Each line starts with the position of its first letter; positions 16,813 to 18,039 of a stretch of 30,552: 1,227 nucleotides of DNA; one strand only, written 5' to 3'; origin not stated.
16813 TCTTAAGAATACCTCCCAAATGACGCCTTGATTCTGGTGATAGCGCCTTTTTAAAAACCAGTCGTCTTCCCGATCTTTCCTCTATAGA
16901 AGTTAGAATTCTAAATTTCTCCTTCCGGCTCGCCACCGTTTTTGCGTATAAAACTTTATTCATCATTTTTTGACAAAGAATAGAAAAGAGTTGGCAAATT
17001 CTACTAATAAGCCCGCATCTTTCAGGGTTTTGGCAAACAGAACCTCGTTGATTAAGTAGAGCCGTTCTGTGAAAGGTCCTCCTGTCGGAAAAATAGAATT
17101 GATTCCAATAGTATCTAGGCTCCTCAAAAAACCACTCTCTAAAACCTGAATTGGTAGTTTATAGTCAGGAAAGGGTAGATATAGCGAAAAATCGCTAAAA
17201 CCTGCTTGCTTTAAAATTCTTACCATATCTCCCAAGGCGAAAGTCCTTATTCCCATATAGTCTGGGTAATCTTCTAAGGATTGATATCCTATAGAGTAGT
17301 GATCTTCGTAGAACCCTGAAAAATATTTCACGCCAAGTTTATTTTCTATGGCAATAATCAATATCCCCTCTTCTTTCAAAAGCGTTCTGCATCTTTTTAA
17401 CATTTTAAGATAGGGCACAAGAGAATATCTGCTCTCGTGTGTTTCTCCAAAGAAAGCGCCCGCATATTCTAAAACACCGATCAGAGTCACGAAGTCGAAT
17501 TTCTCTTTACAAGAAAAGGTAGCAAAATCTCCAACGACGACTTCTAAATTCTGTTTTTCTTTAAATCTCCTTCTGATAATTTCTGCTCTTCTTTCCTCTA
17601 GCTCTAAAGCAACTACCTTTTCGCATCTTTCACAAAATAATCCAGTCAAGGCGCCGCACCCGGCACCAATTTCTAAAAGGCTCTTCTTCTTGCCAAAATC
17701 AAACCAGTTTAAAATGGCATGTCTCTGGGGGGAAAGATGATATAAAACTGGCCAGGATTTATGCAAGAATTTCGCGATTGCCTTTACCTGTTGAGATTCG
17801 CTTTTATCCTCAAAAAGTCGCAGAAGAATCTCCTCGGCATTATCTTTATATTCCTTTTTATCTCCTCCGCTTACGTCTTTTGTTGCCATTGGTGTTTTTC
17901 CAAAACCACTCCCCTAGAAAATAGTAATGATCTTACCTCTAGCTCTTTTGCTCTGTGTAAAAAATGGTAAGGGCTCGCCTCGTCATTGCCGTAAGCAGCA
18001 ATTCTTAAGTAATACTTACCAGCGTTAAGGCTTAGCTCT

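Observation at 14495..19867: Candidate glycan chain-terminator/molecular-ruler system: MTase + kinase-coiled coil-GT2 + Wzm/Wzt-CBM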

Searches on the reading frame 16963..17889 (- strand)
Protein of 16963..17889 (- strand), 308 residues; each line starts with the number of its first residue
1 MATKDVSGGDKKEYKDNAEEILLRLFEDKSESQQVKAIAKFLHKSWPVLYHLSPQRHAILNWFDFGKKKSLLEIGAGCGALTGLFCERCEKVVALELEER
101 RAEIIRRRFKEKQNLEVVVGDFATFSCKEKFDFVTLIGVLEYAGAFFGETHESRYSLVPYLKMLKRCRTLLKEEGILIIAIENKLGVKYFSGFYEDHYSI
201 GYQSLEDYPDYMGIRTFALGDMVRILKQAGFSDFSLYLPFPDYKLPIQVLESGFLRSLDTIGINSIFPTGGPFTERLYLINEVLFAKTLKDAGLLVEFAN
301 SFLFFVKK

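Call 3: search_protein_families(library=pfam, proteins=[window:16963-17889:-], max_evalue=0.01)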
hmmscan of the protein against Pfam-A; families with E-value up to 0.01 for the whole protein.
window:16963-17889:- (308 aa): 7 families
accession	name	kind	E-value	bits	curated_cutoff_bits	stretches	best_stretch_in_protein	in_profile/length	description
PF00398.26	RrnaAD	-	4.1e-12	46.2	24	1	59-130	22-93/263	Ribosomal RNA adenine dimethylase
PF08241.18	Methyltransf_11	-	2.6e-09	38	21.2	1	72-179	1-95/95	Methyltransferase domain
PF13649.12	Methyltransf_25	-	3.5e-09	37.7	27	1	72-142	2-76/97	Methyltransferase domain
PF08242.18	Methyltransf_12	-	9.7e-08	33.1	30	1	72-177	1-98/98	Methyltransferase domain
PF05401.17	NodS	-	3.6e-05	24.1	24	1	67-143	43-119/201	Nodulation protein S (NodS)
PF13489.12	Methyltransf_23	-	7.9e-05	22.9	27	1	65-231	20-159/164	Methyltransferase domain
PF13847.12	Methyltransf_31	-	0.00028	21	27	1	67-180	3-110/145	Methyltransferase domain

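Call 6: search_solved_structures(query=window:16963-17889:-, max_evalue=1, show_alignments=2)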
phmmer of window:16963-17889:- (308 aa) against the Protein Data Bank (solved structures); distinct sequences matched with E-value up to 1: 34.
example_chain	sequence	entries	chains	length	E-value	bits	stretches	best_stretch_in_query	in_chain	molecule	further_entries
3dtn_A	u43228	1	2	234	1.3e-05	28.1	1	69-238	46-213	Putative Methyltransferase MM_2633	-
6ifv_A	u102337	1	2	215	6e-05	26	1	60-124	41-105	Ribosomal RNA small subunit methyltransferase A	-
1vbf_A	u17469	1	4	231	7.6e-05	25.6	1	59-129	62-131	231aa long hypothetical protein-L-isoaspartate O-methyltransferase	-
6ifx_A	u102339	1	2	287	0.0001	25.3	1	60-124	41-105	Ribosomal RNA small subunit methyltransferase A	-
6ifw_A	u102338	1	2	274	0.0001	25.3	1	60-124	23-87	Ribosomal RNA small subunit methyltransferase A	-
6ifs_A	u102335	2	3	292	0.0001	25.2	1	60-124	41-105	Ribosomal RNA small subunit methyltransferase A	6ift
7v2l_W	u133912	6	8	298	0.00011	25.2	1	60-124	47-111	Ribosomal RNA small subunit methyltransferase A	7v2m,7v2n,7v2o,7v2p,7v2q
1wzn_A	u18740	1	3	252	0.00032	23.6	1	69-137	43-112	SAM-dependent methyltransferase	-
3tqs_A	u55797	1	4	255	0.00061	22.7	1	66-127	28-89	Ribosomal RNA small subunit methyltransferase A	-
6nvm_A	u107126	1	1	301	0.00068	22.5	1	70-136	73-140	rRNA adenine N-6-methyltransferase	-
8x4l_A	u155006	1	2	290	0.0017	21.2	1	68-126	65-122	Probable ribosomal RNA small subunit methyltransferase A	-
8rdl_A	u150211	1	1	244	0.0018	21.1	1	49-147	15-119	ToxA protein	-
5z9o_A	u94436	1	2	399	0.0019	21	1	56-146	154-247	Cyclopropane-fatty-acyl-phospholipid synthase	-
8x3w_A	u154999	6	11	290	0.0021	21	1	68-125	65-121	Probable ribosomal RNA small subunit methyltransferase A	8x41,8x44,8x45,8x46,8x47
8x4o_A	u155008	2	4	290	0.0021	20.9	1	68-125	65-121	Probable ribosomal RNA small subunit methyltransferase A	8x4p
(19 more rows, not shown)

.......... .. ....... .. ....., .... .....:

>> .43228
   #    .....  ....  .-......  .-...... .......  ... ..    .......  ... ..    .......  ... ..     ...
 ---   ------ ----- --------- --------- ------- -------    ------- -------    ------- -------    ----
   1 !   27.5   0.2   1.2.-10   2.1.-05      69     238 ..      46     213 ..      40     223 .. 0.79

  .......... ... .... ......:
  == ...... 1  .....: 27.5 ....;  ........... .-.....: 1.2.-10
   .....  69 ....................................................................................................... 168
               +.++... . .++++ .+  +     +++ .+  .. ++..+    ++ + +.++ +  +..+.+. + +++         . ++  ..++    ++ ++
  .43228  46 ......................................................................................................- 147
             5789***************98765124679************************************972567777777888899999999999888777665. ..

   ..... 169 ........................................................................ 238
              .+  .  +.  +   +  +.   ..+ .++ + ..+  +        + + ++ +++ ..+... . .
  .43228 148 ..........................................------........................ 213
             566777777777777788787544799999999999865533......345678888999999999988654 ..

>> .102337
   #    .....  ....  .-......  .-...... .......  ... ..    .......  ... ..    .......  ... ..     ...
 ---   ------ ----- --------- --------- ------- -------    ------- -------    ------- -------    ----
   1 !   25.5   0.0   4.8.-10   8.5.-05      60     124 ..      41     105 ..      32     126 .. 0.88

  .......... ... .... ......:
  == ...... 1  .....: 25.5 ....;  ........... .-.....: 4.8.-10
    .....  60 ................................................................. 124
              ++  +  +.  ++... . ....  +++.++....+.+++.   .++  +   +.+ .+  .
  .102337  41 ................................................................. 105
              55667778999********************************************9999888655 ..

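Call 37: find_homologous_proteins(query=window:16963-17889:-, max_evalue=0.001)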
Query window:16963-17889:- (308 aa): 1821 proteins with E <= 0.001 among 3814 candidates; the best 120 are listed.
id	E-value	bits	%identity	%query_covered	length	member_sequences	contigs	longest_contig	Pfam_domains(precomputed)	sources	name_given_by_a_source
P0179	8.7e-203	690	100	100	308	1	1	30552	PF00398.27,PF13649.13,PF08241.19,PF08242.19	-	-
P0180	5.7e-97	343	54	96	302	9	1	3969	PF00398.27,PF13489.13,PF13649.13,PF08242.19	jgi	-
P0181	1.9e-94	335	51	96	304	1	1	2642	PF00398.27,PF13489.13,PF05175.21,PF13649.13,PF08241.19,PF08242.19,PF05401.17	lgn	-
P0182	3.5e-94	334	54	96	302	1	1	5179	PF00398.27,PF13489.13,PF13649.13,PF08242.19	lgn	-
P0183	1.2e-86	309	49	95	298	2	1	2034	PF00398.27,PF13489.13,PF13649.13,PF08241.19,PF08242.19,PF05401.17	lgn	-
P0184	4.1e-86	307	50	96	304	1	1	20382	PF13847.13,PF00398.27,PF13489.13,PF05175.21,PF13649.13,PF08241.19,PF08242.19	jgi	jgi:SAM-dependent methyltransferase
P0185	1.5e-85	306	48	96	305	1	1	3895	PF00398.27,PF13489.13,PF13649.13,PF08241.19,PF08242.19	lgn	-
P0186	2.3e-85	305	50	96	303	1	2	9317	PF00398.27,PF13489.13,PF05175.21,PF13649.13,PF08242.19,PF05401.17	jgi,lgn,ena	-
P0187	7.4e-85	303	50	96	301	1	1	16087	PF00398.27,PF13489.13,PF13649.13,PF08242.19,PF05401.17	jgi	-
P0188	5.8e-80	287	48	95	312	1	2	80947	-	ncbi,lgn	-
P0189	1.6e-79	286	49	94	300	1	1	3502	PF13847.13,PF00398.27,PF13489.13,PF02353.27,PF13649.13,PF08241.19,PF08242.19,PF05401.17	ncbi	ncbi:MAG: class I SAM-dependent methyltransferase [Microgenomates group bacterium]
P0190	2.9e-78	282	48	94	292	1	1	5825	PF13847.13,PF00398.27,PF13489.13,PF02353.27,PF13649.13,PF08241.19,PF08242.19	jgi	-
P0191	3.5e-78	281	46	96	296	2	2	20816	PF00398.27,PF13649.13,PF08242.19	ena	-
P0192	5.0e-78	281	48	94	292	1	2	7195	PF13847.13,PF00398.27,PF13489.13,PF02353.27,PF13649.13,PF08241.19,PF08242.19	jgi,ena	-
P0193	2.6e-77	278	47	94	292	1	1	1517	PF13847.13,PF00398.27,PF13489.13,PF02353.27,PF05175.21,PF13649.13,PF08241.19,PF08242.19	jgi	-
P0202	2.3e-75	272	45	100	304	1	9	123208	PF13847.13,PF00398.27,PF13489.13,PF13649.13,PF08241.19,PF08242.19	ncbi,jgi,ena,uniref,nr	ncbi:MAG: hypothetical protein A2126_01700 [Candidatus Woykebacteria bacterium GWB1_45_5]|uniref:Met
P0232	9.9e-71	257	46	96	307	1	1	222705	PF13847.13,PF00398.27,PF13489.13,PF13649.13,PF08241.19,PF08242.19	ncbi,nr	ncbi:MAG: class I SAM-dependent methyltransferase [Deltaproteobacteria bacterium]|nr:class I SAM-dep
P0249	1.4e-69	253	41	94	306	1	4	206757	-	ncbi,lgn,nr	ncbi:class I SAM-dependent methyltransferase [Candidatus Daviesbacteria bacterium]|nr:class I SAM-de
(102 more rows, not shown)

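Call 49: find_encoding_contigs(protein=P0202, flank=8000, max_places=2)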
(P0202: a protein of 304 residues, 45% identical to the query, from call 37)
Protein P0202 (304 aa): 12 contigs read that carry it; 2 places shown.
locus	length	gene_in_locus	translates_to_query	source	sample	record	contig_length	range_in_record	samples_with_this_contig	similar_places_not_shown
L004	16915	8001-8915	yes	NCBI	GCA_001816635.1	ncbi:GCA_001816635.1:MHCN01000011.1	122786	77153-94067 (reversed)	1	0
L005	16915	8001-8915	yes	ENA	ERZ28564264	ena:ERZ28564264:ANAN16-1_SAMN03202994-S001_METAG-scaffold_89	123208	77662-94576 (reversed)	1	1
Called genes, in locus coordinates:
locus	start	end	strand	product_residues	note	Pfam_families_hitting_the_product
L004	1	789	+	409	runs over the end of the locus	PF00930:DPPIV_N (faint)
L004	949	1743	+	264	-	PF00535:Glycos_transf_2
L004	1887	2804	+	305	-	PF01073:3Beta_HSD, PF01370:Epimerase, PF02719:Polysacc_synt_2, PF04321:RmlD_sub_bind, PF05368:NmrA, PF13460:NAD_binding_10, PF16363:GDP_Man_Dehyd, PF07993:NAD_binding_4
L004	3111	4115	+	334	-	PF01933:CofD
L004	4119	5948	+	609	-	PF13522:GATase_6, PF13537:GATase_7, PF01380:SIS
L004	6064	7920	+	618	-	PF00456:Transketolase_N, PF13292:DXP_synthase_N, PF00676:E1_dh (weak), PF02779:Transket_pyr, PF02780:Transketolase_C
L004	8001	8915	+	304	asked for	PF00398:RrnaAD (weak), PF13489:Methyltransf_23, PF08241:Methyltransf_11, PF08242:Methyltransf_12, PF13649:Methyltransf_25, PF13847:Methyltransf_31 (weak)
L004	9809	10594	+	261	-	PF01061:ABC2_membrane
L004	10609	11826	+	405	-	PF00005:ABC_tran, PF13304:AAA_21 (weak), PF14524:Wzt_C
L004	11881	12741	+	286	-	PF01728:FtsJ (faint), PF07021:MetW, PF13489:Methyltransf_23, PF13847:Methyltransf_31, PF08241:Methyltransf_11, PF08242:Methyltransf_12, PF13649:Methyltransf_25 (weak)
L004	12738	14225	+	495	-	PF00535:Glycos_transf_2, PF10111:Glyco_tranf_2_2 (weak)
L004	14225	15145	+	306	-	PF01073:3Beta_HSD, PF01370:Epimerase, PF04321:RmlD_sub_bind (weak), PF16363:GDP_Man_Dehyd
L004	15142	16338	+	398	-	PF13439:Glyco_transf_4 (weak), PF00534:Glycos_transf_1, PF13692:Glyco_trans_1_4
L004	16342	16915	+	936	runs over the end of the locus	-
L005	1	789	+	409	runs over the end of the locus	PF00930:DPPIV_N (faint)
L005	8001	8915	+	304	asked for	PF00398:RrnaAD (weak), PF13489:Methyltransf_23, PF08241:Methyltransf_11, PF08242:Methyltransf_12, PF13649:Methyltransf_25, PF13847:Methyltransf_31 (weak)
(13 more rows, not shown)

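Call 53: find_encoding_contigs(protein=P0179, flank=1000, max_places=2)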
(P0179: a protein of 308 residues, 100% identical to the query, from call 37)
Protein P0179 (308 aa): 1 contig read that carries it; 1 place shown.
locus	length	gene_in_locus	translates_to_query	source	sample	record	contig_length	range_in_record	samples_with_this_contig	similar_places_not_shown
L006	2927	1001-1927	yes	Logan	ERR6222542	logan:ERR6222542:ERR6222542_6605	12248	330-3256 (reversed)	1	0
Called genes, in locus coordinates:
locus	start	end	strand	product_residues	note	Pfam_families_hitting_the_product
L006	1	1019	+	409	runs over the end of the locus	PF00005:ABC_tran, PF14524:Wzt_C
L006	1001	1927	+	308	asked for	PF00398:RrnaAD, PF08241:Methyltransf_11, PF08242:Methyltransf_12 (weak), PF13649:Methyltransf_25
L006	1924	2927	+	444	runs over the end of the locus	?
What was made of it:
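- Tried and rejected: A separate Logan assembly carries the same methyltransferase followed by a product of at least 444 aa (call 53).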

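Call 56: find_related_loci(query=window:16963-17889:-, collection=genome_contigs, flank=8000)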
Query window:16963-17889:- (308 aa) in genome_contigs; peptide patterns used: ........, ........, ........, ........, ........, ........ (x = any residue, [..] = any of these).
100 stretches matched a pattern; 1 encode a relative of the query (tblastn E <= 1e-3); 1 distinct loci.
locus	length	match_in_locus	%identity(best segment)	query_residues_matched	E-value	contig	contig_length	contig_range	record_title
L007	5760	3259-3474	38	66-134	2e-8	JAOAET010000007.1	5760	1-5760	MAG: Candidatus Omnitrophota bacterium isolate SKW267 k141_423836, whole genome shotgun sequence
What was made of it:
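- Tried and rejected: With the methyltransferase it returned one weak Omnitrophota locus (call 56), so no genome-wide taxonomic survey was possible.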

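Call 57: find_encoding_contigs(protein=P0188, flank=7000, max_places=1)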
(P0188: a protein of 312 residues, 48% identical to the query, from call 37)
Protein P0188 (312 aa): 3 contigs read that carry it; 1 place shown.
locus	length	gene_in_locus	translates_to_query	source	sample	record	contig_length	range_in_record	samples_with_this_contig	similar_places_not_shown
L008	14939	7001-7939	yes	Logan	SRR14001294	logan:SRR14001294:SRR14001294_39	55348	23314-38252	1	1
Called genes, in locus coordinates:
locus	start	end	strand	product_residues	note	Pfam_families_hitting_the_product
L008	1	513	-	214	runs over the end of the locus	PF11967:RecO_N, PF02565:RecO_C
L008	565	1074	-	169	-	-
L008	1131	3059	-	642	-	PF13196:DUF4012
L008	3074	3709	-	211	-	PF02397:Bac_transf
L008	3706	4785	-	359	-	PF13439:Glyco_transf_4, PF00534:Glycos_transf_1, PF13692:Glyco_trans_1_4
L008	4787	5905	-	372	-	PF13439:Glyco_transf_4, PF00534:Glycos_transf_1, PF13692:Glyco_trans_1_4, PF13524:Glyco_trans_1_2, PF20706:GT4-conflict (weak)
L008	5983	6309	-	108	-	PF04266:ASCH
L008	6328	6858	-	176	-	PF05523:FdtA (weak)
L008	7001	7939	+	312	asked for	-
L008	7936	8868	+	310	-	-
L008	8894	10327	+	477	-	-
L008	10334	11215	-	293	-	PF00535:Glycos_transf_2, PF13641:Glyco_tranf_2_3, PF13632:Glyco_trans_2_3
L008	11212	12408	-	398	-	PF13439:Glyco_transf_4, PF00534:Glycos_transf_1, PF13692:Glyco_trans_1_4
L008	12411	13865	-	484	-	PF13231:PMT_2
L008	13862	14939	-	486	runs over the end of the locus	PF04932:Wzy_C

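Call 58: find_encoding_contigs(protein=P0232, flank=7000, max_places=1)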
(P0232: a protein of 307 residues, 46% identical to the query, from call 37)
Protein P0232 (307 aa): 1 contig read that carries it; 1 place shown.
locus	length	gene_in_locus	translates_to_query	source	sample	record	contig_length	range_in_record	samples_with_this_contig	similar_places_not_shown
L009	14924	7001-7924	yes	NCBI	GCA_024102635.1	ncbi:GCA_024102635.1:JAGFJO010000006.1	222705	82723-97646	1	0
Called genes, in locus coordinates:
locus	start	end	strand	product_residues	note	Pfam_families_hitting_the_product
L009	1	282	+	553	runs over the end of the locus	PF00528:BPD_transp_1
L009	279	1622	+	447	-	PF13416:SBP_bac_8, PF13343:SBP_bac_6, PF01547:SBP_bac_1, PF13531:SBP_bac_11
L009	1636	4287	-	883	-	PF09586:YfhO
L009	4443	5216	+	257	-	PF00535:Glycos_transf_2, PF10111:Glyco_tranf_2_2 (weak), PF13641:Glyco_tranf_2_3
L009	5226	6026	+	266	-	-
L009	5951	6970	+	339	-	PF00535:Glycos_transf_2 (weak), PF13641:Glyco_tranf_2_3 (faint), PF13632:Glyco_trans_2_3 (weak)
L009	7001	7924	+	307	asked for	PF13489:Methyltransf_23, PF00398:RrnaAD (weak), PF08241:Methyltransf_11, PF08242:Methyltransf_12, PF13649:Methyltransf_25, PF13847:Methyltransf_31 (weak)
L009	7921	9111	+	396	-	-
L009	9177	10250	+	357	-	PF13439:Glyco_transf_4 (faint), PF00534:Glycos_transf_1, PF13692:Glyco_trans_1_4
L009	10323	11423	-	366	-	PF00268:Ribonuc_red_sm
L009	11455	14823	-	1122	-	PF03477:ATP-cone, PF00317:Ribonuc_red_lgN, PF02867:Ribonuc_red_lgC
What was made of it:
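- Two of five related loci have no Wzt within 7 kb (calls 57, 58). Two of five related methyltransferase-kinase loci lack a nearby Wzt_C transporter (calls 57, 58).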

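Call 59: find_encoding_contigs(protein=P0249, flank=7000, max_places=1)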
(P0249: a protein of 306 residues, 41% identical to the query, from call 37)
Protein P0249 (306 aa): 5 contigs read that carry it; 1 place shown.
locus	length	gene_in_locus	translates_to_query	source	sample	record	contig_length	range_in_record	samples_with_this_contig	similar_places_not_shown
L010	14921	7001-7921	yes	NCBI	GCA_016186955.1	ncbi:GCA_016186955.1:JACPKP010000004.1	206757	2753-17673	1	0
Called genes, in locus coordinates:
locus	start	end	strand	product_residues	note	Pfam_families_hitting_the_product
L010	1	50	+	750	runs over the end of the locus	PF00133:tRNA-synt_1, PF08264:Anticodon_1, PF19302:DUF5915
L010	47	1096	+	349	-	PF01098:FTSW_RODA_SPOVE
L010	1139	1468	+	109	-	PF00829:Ribosomal_L21p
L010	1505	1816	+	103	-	-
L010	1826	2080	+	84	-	PF01016:Ribosomal_L27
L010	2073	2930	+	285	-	PF02195:ParB_N, PF17762:HTH_ParB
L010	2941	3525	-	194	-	PF10502:Peptidase_S26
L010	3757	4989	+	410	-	PF01943:Polysacc_synt, PF13440:Polysacc_synt_3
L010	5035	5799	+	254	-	PF01061:ABC2_membrane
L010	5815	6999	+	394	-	PF00005:ABC_tran, PF13555:AAA_29 (faint), PF13304:AAA_21 (faint), PF14524:Wzt_C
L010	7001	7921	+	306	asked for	-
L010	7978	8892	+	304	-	-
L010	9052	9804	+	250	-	PF13489:Methyltransf_23 (weak), PF08241:Methyltransf_11, PF08242:Methyltransf_12 (weak), PF13649:Methyltransf_25, PF13847:Methyltransf_31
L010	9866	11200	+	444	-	PF00535:Glycos_transf_2, PF10111:Glyco_tranf_2_2, PF13641:Glyco_tranf_2_3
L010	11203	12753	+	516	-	PF00534:Glycos_transf_1, PF13692:Glyco_trans_1_4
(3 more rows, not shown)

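Call 67: search_protein_families(library=ncbifam, proteins=[window:16963-17889:-], max_evalue=0.001)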
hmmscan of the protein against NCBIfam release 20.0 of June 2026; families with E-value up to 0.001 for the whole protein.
window:16963-17889:- (308 aa): 21 families
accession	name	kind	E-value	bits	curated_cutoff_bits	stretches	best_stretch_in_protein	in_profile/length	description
NF000499.2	Erm23S_rRNA_broad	equivalog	1.1e-13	51.2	212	1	59-129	15-85/244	23S ribosomal RNA methyltransferase Erm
TIGR00755.1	ksgA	equivalog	8.6e-13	48.2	171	1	57-138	19-100/256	16S rRNA (adenine(1518)-N(6)/adenine(1519)-N(6))-dimethyltransferase RsmA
NF000337.1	erm_SHROVE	exception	2.8e-10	39.9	320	1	66-135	27-97/248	ErmE/ErmH/ErmO/ErmR family 23S rRNA (adenine(2058)-N(6))-methyltransferase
NF041650.1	nod_mtase_NodS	equivalog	1.1e-08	35.1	300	1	69-144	40-115/190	nodulation methyltransferase NodS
NF043040.1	corrin_prot_MT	hypoth_equivalog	1e-07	31.6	180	1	67-182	41-150/216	corrinoid protein-associated methyltransferase CpaM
NF041820.1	daptide_MTase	equivalog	1.6e-07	31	175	1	69-136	38-110/243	daptide-type RiPP biosynthesis methyltransferase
NF000047.1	ErmV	exception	4.1e-07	29.6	500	1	71-123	39-91/259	23S rRNA (adenine(2058)-N(6))-methyltransferase Erm(V)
NF041658.1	ornithlipidmtase_OlsG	equivalog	4.4e-07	29.8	350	1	61-122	34-98/191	ornithine lipid N-methyltransferase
NF045543.1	erm_G_23S_MT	exception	9.8e-07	28.8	515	1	58-128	21-91/244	23S rRNA (adenine(2058)-N(6))-methyltransferase Erm(G)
NF012222.1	erm_A_23S_MT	exception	1.3e-05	24.8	475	1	58-133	21-96/243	23S rRNA (adenine(2058)-N(6))-methyltransferase Erm(A)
NF012223.0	erm_F_23S_MT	exception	1.5e-05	24.5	575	1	67-134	33-99/266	23S rRNA (adenine(2058)-N(6))-methyltransferase Erm(F)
NF000087.1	ErmO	exception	4.5e-05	23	450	1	69-124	37-92/259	23S rRNA (adenine(2058)-N(6))-methyltransferase Erm(O)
NF011486.0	PRK14896.1-1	equivalog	5.1e-05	22.5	450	1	69-124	51-109/284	16S ribosomal RNA methyltransferase A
NF000468.1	Erm37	exception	6.4e-05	23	350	1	71-121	36-83/179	23S rRNA (adenine(2058)-N(6))-methyltransferase Erm(37)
TIGR00537.1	hemK_rel_arch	hypoth_equivalog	0.00011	21.9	87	1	67-134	19-86/179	HemK2/MTQ2 family protein methyltransferase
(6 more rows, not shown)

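Call 71: search_solved_structures(query=A3, max_evalue=1, show_alignments=0)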
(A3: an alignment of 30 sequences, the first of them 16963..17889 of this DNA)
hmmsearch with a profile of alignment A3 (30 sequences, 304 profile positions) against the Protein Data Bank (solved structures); distinct sequences matched with E-value up to 1: 85 (the best 60 are shown).
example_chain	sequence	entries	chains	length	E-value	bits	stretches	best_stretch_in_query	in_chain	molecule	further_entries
6ifv_A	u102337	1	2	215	3.9e-07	32.7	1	59-127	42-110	Ribosomal RNA small subunit methyltransferase A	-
6ifw_A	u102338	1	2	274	5.9e-07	32.1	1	59-127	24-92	Ribosomal RNA small subunit methyltransferase A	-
6ifx_A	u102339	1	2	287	6.1e-07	32.1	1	59-127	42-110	Ribosomal RNA small subunit methyltransferase A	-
6ifs_A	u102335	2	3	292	6.5e-07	32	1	59-127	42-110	Ribosomal RNA small subunit methyltransferase A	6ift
7v2l_W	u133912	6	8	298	6.6e-07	31.9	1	59-127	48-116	Ribosomal RNA small subunit methyltransferase A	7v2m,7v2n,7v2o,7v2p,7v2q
3tqs_A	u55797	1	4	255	1.9e-06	30.5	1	55-126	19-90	Ribosomal RNA small subunit methyltransferase A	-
8x4l_A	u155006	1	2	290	1.9e-06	30.4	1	62-125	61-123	Probable ribosomal RNA small subunit methyltransferase A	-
8x3w_A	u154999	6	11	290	2.4e-06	30.1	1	62-124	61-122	Probable ribosomal RNA small subunit methyltransferase A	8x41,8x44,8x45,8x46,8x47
8x4o_A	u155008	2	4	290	2.4e-06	30.1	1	62-124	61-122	Probable ribosomal RNA small subunit methyltransferase A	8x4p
1qam_A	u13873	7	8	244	3.5e-06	29.6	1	60-131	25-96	ERMC' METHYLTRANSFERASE | ERMC' RRNA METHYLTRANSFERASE | RRNA METHYL TRANSFERASE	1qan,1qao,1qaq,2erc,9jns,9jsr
8x4g_A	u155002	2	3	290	6.6e-06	28.7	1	62-123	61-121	Probable ribosomal RNA small subunit methyltransferase A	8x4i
5z9o_A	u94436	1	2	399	7e-06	28.6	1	55-167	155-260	Cyclopropane-fatty-acyl-phospholipid synthase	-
1vl5_A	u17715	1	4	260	2.9e-05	26.6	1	57-229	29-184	unknown conserved protein BH2331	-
9whw_B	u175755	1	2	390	6.8e-05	25.4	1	62-147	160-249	N-methyltransferase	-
1vbf_A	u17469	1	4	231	6.8e-05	25.4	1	57-133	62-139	231aa long hypothetical protein-L-isoaspartate O-methyltransferase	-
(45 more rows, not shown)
